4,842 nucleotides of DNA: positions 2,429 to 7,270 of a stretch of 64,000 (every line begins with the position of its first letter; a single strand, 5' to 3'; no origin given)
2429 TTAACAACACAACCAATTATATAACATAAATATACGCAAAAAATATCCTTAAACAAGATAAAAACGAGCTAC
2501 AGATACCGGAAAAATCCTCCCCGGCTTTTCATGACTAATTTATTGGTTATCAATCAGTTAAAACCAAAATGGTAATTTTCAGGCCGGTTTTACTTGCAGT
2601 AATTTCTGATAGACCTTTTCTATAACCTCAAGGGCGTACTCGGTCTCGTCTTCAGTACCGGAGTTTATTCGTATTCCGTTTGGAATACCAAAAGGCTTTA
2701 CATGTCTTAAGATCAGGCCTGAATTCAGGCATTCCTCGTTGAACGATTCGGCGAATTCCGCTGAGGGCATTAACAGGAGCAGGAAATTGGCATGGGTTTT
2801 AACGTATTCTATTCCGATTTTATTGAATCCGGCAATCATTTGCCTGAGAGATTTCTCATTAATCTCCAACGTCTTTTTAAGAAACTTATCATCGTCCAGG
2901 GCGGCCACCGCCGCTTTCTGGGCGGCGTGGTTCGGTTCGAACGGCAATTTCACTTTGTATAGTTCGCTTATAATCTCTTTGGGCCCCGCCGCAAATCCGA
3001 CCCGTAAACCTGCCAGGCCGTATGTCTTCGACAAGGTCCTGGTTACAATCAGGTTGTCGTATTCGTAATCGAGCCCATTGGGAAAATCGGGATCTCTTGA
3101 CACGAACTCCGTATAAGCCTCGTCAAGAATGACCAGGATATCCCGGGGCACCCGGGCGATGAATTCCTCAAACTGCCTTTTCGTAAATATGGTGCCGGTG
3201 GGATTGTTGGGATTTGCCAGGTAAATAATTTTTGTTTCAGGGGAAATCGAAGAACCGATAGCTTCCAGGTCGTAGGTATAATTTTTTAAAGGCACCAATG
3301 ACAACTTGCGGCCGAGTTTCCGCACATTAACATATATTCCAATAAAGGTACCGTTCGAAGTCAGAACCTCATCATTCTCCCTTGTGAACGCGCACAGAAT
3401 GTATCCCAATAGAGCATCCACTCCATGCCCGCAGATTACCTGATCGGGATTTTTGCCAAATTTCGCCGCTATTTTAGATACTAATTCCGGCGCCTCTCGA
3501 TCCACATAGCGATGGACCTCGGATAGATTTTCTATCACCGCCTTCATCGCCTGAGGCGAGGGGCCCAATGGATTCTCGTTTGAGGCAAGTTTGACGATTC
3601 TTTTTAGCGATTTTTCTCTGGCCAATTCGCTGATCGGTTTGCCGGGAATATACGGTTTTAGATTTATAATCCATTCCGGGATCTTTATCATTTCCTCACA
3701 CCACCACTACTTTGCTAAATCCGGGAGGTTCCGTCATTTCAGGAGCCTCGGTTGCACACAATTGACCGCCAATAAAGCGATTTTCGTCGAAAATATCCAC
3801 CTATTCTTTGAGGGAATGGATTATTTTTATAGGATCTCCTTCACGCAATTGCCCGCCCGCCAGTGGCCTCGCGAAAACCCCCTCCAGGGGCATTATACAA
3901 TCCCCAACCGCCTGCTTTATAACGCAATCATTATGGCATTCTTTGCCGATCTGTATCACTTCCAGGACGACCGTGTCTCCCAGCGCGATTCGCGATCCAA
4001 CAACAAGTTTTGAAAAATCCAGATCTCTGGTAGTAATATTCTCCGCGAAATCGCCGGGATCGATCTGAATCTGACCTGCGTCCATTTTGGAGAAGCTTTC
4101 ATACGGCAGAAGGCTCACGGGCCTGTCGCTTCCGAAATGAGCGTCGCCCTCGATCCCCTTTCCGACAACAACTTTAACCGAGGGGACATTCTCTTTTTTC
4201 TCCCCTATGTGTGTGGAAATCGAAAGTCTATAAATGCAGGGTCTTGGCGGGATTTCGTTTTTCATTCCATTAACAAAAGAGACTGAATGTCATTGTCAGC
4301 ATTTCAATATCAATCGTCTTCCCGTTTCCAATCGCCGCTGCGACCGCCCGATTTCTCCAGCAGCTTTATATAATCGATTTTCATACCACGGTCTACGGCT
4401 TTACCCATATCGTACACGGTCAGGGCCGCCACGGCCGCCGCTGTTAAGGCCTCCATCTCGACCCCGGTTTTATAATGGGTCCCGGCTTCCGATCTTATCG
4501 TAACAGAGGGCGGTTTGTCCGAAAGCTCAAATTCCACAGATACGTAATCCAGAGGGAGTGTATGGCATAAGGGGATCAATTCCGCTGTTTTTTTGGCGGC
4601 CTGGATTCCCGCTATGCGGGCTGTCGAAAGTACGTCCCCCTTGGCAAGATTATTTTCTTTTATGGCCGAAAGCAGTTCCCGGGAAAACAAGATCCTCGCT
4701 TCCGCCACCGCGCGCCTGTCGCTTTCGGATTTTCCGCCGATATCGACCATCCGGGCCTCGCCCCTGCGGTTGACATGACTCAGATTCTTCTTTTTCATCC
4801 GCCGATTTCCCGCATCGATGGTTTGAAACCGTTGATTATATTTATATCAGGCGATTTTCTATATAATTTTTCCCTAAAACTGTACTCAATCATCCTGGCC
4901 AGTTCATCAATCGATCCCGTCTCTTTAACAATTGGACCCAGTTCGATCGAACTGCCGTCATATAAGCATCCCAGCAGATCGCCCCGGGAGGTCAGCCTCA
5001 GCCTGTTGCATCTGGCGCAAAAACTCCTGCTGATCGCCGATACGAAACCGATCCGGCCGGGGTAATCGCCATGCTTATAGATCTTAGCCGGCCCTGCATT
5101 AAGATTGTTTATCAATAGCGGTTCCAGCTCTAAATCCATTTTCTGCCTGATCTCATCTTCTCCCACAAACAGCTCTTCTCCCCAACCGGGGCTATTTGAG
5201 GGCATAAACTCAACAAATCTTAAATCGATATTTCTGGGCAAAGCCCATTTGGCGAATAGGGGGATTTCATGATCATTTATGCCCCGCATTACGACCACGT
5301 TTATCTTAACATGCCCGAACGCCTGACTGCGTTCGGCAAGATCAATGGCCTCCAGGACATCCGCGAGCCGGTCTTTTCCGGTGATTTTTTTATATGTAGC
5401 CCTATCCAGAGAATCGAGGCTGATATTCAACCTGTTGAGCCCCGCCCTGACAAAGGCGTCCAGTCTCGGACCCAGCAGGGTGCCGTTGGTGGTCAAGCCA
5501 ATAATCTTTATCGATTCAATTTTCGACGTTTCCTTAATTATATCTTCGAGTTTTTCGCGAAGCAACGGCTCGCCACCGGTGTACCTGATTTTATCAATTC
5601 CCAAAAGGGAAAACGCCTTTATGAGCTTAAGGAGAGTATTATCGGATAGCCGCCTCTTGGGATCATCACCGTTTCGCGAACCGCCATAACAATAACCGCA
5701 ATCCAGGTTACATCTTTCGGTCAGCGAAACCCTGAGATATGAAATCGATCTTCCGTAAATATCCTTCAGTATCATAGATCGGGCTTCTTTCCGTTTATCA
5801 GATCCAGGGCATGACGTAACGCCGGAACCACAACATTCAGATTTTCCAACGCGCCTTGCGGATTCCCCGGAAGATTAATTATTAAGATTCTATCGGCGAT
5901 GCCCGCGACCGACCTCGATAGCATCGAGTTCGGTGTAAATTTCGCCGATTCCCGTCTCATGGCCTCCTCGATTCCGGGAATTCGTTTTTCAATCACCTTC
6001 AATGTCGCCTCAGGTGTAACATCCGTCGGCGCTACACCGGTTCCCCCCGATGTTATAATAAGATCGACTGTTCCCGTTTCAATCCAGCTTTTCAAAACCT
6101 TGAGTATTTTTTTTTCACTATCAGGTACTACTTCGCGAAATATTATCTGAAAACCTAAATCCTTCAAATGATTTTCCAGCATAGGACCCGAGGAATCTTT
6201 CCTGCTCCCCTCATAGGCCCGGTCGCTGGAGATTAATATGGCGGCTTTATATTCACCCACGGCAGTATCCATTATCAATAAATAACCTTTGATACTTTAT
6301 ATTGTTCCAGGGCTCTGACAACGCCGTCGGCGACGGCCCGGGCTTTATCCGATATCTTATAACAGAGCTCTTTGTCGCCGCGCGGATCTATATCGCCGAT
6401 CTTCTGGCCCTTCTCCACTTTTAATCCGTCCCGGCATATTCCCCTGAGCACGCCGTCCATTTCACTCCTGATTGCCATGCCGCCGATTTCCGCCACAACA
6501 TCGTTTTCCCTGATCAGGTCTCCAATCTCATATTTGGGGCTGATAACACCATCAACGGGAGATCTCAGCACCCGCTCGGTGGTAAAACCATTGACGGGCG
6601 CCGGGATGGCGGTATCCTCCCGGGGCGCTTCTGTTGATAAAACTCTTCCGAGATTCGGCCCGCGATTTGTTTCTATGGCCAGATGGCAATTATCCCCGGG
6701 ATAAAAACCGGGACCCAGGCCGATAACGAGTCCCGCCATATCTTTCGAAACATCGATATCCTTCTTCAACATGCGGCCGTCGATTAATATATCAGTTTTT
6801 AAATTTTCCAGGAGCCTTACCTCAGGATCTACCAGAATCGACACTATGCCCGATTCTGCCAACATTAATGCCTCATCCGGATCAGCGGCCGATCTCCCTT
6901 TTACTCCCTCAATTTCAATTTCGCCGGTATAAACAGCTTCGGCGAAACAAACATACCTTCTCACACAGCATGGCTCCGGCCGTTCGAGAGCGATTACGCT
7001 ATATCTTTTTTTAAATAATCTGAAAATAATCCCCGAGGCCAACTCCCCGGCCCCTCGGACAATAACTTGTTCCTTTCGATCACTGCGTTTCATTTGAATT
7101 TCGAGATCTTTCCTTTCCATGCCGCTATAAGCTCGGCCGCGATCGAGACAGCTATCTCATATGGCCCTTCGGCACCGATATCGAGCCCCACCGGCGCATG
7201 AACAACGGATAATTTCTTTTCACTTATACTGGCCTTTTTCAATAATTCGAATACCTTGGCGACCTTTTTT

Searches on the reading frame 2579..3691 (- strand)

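Call 72: search_protein_families(library=pfam, proteins=[window:2579-3691:-], max_evalue=0.00001)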
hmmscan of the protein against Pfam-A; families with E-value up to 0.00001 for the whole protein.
window:2579-3691:- (370 aa): 1 family
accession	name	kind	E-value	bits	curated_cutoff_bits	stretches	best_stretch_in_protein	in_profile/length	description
PF00155.27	Aminotran_1_2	-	3.5e-62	211.1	19.7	1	31-357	2-361/361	Aminotransferase class I and II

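Call 75: search_protein_families(library=ncbifam, proteins=[window:2579-3691:-], max_evalue=0.000001)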
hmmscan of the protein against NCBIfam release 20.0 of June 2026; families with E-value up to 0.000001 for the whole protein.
window:2579-3691:- (370 aa): 62 families (the best 25 are shown)
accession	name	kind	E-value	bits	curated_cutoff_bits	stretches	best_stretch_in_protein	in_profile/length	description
TIGR01141.1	hisC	equivalog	3.8e-88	295.7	276.55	1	8-359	4-348/349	histidinol-phosphate transaminase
NF002878.0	PRK03321.1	subfamily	2.1e-76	257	374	1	11-362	12-350/352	histidinol-phosphate transaminase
NF003496.0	PRK05166.1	equivalog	1.4e-66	224.8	540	1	8-362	14-371/373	histidinol-phosphate transaminase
NF006014.0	PRK08153.1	equivalog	1.9e-60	204.7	510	1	21-361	26-364/370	pyridoxal phosphate-dependent aminotransferase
NF006580.0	PRK09105.1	subfamily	8.8e-49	166.3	444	1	30-362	46-372/375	pyridoxal phosphate-dependent aminotransferase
TIGR01140.1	L_thr_O3P_dcar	equivalog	1.9e-45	155.5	290.55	1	30-334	17-305/331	threonine-phosphate decarboxylase CobD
NF002877.0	PRK03317.1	equivalog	3.3e-43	147.9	409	1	32-363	33-369/374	histidinol-phosphate transaminase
NF051461.1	pyoverd_PtaA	equivalog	1.1e-40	139.4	500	1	24-355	28-354/359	pyoverdine biosynthesis transaminase PtaA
NF002726.0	PRK02610.1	equivalog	6.2e-40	137.3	391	1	11-363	12-371/374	histidinol-phosphate transaminase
NF041364.1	GntC_guanitoxin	equivalog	1.7e-35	122.6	415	1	48-322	19-314/356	guanitoxin biosynthesis PLP-dependent (S)-gamma-hydroxy-L-arginine cyclodehydratase GntC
NF006756.0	PRK09276.1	subfamily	1.7e-27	96.4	507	1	85-325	96-347/387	LL-diaminopimelate aminotransferase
NF041091.1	asp_aminotase_Arch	equivalog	1.9e-27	96.1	550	1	30-323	27-335/376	aspartate aminotransferase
TIGR03537.1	DapC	equivalog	7.9e-27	94.1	453.6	1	129-337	113-324/350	succinyldiaminopimelate transaminase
TIGR03540.1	DapC_direct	equivalog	8.1e-27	94.1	593.25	1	95-323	104-342/383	LL-diaminopimelate aminotransferase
NF006225.0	PRK08354.1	equivalog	1e-26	94.1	288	1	57-361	40-316/318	putative aminotransferase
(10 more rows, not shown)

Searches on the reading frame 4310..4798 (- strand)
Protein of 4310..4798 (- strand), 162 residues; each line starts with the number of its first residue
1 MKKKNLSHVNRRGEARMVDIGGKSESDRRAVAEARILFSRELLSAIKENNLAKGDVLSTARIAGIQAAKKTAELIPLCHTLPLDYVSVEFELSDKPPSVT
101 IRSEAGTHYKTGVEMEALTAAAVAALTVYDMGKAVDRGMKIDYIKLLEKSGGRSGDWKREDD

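Call 75: search_protein_families(library=ncbifam, proteins=[window:4310-4798:-], max_evalue=0.000001)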
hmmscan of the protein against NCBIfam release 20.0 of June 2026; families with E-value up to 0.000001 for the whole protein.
window:4310-4798:- (162 aa): 6 families
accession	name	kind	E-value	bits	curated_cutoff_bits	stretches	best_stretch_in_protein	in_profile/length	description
NF006870.0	PRK09364.1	subfamily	7.6e-66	220.8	162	1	2-160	2-160/161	cyclic pyranopterin monophosphate synthase MoaC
TIGR00581.1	moaC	equivalog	2.5e-58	196.1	141.5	1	6-154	1-148/148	cyclic pyranopterin monophosphate synthase MoaC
NF002947.1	PRK03604.1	equivalog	6.9e-57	193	285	1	17-160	1-142/301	bifunctional molybdenum cofactor biosynthesis protein MoaC/MoaB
NF011069.0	PRK14499.1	equivalog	6e-54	183.2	457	1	5-161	2-158/308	cyclic pyranopterin monophosphate synthase MoaC/MOSC-domain-containing protein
NF008999.0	PRK12343.1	equivalog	6.6e-44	149.4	171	1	4-140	2-135/156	cyclic pyranopterin monophosphate synthase MoaC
NF011070.0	PRK14500.1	equivalog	1e-40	140.1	606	1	3-154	5-160/358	putative bifunctional molybdopterin-guanine dinucleotide biosynthesis protein MoaC/MobA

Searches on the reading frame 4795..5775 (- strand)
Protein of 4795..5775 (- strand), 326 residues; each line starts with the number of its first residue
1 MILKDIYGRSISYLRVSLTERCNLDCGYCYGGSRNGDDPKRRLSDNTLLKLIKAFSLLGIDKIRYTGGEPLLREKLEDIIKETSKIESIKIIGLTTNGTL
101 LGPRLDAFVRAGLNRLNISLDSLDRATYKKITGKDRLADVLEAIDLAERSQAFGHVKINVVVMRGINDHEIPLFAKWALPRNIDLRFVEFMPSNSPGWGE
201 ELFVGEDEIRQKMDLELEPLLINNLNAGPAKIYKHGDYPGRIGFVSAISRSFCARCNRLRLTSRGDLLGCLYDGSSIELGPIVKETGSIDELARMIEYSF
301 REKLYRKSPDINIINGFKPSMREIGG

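Call 72: search_protein_families(library=pfam, proteins=[window:4795-5775:-], max_evalue=0.00001)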
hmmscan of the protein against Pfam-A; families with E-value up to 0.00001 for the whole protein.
window:4795-5775:- (326 aa): 2 families
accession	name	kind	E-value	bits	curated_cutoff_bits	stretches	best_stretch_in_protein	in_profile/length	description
PF04055.27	Radical_SAM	-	2e-32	113.1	29.5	1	16-177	1-165/166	Radical SAM superfamily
PF06463.18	Mob_synth_C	-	1.6e-27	96.4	37.4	1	183-303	1-122/128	Molybdenum Cofactor Synthesis C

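Call 75: search_protein_families(library=ncbifam, proteins=[window:4795-5775:-], max_evalue=0.000001)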
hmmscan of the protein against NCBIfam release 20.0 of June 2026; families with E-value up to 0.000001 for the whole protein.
window:4795-5775:- (326 aa): 44 families (the best 25 are shown)
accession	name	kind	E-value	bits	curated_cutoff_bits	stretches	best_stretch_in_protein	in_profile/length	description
TIGR02666.1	moaA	equivalog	3.7e-89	299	284.05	1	3-326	1-336/336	GTP 3',8-cyclase MoaA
TIGR02668.1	moaA_archaeal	equivalog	1.4e-62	211.4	325.25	1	3-304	1-295/303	GTP 3',8-cyclase MoaA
NF001199.0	PRK00164.2-1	equivalog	1.4e-59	201.8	231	1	2-299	2-297/308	GTP 3',8-cyclase MoaA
TIGR04317.1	W_rSAM_matur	equivalog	1.1e-20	74.1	380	1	11-178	3-171/349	tungsten cofactor oxidoreductase radical SAM maturase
TIGR04311.1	rSAM_Geo_metal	subfamily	1.3e-19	70.6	400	1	14-188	5-184/423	radical SAM/SPASM family putative metalloenzyme maturase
NF038283.1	viperin_w_prok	equivalog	2.8e-19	69.4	180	1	18-164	8-164/281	viperin family antiviral radical SAM protein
NF045646.2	rSAM_Se_TrsS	equivalog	3.7e-19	68.6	490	1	16-194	90-267/441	radical SAM (seleno)protein TrsS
NF045702.1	rSAM_GDGT_ether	equivalog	6.9e-17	61.2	450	1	15-192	89-267/486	tetraether lipid synthase Tes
NF050035.1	rSAM_WgK_link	exception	1.6e-16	60.3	650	1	12-145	9-141/367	radical SAM/SPASM peptide maturase WgkB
TIGR04347.1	pseudo_SAM_Halo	equivalog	2.5e-15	56.6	525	1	18-136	44-159/390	TIGR04347 family pseudo-SAM/SPASM protein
TIGR02109.1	PQQ_syn_pqqE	equivalog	4e-15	55.6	381.35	1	14-199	9-188/358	pyrroloquinoline quinone biosynthesis protein PqqE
TIGR04055.1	rSAM_NirJ2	equivalog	1.2e-14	54.6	500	1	18-171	6-154/326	putative heme d1 biosynthesis radical SAM protein NirJ2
NF045574.1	sacti_mat_StsB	exception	4.2e-13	48.9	625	1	16-200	100-276/466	StsB family radical SAM/SPASM domain sactipeptide maturase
NF049973.1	radical_Rv1681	equivalog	1.1e-12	47.5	380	1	21-158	81-215/326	Rv1681 family radical SAM protein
TIGR04051.1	rSAM_NirJ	equivalog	1.4e-12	47.3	515.45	1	18-151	8-139/354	heme d1 biosynthesis radical SAM protein NirJ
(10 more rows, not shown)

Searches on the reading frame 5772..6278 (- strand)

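Call 75: search_protein_families(library=ncbifam, proteins=[window:5772-6278:-], max_evalue=0.000001)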
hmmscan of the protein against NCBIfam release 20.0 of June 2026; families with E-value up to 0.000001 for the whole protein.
window:5772-6278:- (168 aa): 8 families
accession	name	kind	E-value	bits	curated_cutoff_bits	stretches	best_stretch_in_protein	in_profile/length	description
NF002947.1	PRK03604.1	equivalog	9.8e-48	162.9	285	1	10-165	146-300/301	bifunctional molybdenum cofactor biosynthesis protein MoaC/MoaB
TIGR00177.1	molyb_syn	domain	1.8e-37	128.5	85.35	1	10-151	2-146/148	molybdenum cofactor synthesis domain-containing protein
NF006932.0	PRK09417.1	equivalog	2.7e-36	124.8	158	1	11-150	5-158/193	molybdopterin adenylyltransferase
TIGR02667.1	moaB_proteo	equivalog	3.8e-26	91.7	222.4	1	12-151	7-145/163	molybdenum cofactor biosynthesis protein B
NF050098.1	MoeA_actino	exception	2.9e-09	36.2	560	1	24-165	196-325/400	molybdopterin molybdotransferase MoeA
NF001813.0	PRK00549.1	equivalog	6.1e-09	35.4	379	1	24-115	15-104/414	competence/damage-inducible protein A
NF002291.0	PRK01215.1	equivalog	5.3e-07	29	293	1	34-115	28-107/264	nicotinamide mononucleotide deamidase-related protein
NF011068.0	PRK14498.1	equivalog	9.7e-07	27.2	534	0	28-90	212-272/647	molybdopterin biosynthesis protein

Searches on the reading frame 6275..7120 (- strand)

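Call 72: search_protein_families(library=pfam, proteins=[window:6275-7120:-], max_evalue=0.00001)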
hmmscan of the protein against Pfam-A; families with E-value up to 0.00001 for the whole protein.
window:6275-7120:- (281 aa): 0 families

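Call 75: search_protein_families(library=ncbifam, proteins=[window:6275-7120:-], max_evalue=0.000001)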
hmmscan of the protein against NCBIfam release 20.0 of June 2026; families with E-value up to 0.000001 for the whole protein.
window:6275-7120:- (281 aa): 1 family
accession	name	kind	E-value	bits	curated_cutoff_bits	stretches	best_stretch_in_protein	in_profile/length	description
TIGR03309.1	matur_yqeB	equivalog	1.6e-86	289.9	220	1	19-271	1-253/256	selenium-dependent molybdenum cofactor biosynthesis protein YqeB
